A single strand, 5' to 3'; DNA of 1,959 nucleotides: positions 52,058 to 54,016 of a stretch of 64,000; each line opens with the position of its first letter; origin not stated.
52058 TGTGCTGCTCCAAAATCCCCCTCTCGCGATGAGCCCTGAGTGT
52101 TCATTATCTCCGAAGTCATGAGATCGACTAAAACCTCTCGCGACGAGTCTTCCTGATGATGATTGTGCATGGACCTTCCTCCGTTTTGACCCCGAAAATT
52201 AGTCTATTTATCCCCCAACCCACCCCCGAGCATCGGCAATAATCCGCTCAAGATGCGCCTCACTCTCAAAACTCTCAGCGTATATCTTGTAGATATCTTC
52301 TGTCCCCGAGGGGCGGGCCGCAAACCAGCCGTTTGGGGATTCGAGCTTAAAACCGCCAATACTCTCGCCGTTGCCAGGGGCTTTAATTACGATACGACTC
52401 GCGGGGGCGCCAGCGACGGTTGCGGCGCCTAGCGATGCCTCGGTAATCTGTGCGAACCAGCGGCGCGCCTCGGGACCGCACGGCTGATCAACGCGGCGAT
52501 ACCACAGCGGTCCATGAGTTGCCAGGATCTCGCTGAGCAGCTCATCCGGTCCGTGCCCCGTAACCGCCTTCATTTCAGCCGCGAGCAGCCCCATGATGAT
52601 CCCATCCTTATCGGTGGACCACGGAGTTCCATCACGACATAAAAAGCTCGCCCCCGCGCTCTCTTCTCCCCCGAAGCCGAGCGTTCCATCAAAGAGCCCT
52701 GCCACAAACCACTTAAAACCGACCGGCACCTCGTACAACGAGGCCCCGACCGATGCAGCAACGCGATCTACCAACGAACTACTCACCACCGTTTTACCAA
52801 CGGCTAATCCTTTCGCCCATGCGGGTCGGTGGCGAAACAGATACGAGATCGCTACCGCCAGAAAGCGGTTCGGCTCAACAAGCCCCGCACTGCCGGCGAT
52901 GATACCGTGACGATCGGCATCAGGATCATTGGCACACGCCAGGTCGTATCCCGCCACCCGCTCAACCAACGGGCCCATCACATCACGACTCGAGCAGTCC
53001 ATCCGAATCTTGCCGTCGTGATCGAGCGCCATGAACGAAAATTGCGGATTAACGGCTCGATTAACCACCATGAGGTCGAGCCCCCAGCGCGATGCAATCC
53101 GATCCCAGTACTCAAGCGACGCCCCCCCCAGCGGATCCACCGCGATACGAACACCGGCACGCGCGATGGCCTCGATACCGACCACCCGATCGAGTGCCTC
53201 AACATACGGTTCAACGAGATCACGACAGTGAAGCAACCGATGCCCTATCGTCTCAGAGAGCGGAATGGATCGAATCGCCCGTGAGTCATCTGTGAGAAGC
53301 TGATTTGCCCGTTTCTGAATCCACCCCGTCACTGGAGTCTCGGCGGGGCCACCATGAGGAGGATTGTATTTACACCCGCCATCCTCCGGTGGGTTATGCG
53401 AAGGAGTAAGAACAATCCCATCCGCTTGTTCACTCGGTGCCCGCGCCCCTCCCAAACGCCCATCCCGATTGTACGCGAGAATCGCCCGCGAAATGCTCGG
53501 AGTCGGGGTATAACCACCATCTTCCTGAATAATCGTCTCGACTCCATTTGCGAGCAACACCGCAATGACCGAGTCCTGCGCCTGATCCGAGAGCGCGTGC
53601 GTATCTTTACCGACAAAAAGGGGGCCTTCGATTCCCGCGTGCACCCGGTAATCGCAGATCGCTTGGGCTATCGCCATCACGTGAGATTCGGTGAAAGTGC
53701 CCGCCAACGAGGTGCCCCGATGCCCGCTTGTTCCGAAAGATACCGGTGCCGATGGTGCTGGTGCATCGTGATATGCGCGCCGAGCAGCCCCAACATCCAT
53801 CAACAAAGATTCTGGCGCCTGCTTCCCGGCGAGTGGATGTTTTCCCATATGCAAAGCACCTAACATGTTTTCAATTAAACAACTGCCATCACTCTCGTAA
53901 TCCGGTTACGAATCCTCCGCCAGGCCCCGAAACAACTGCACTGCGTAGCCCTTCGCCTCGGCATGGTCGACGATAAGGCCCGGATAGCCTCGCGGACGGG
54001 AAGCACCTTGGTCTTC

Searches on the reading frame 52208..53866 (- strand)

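Call 15: search_protein_families(library=pfam, proteins=[window:52208-53866:-], max_evalue=0.00001)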
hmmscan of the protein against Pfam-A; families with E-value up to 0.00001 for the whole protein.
window:52208-53866:- (552 aa): 3 families
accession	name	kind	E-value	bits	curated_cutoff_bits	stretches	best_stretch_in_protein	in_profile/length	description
PF02878.22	PGM_PMM_I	-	1e-30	106.7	22.5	1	43-189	3-133/138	Phosphoglucomutase/phosphomannomutase, alpha/beta/alpha domain I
PF02880.22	PGM_PMM_III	-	1.6e-25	89.9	20.7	1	332-448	2-112/115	Phosphoglucomutase/phosphomannomutase, alpha/beta/alpha domain III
PF02879.22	PGM_PMM_II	-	6.6e-13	49.5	29.3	1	219-323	1-99/103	Phosphoglucomutase/phosphomannomutase, alpha/beta/alpha domain II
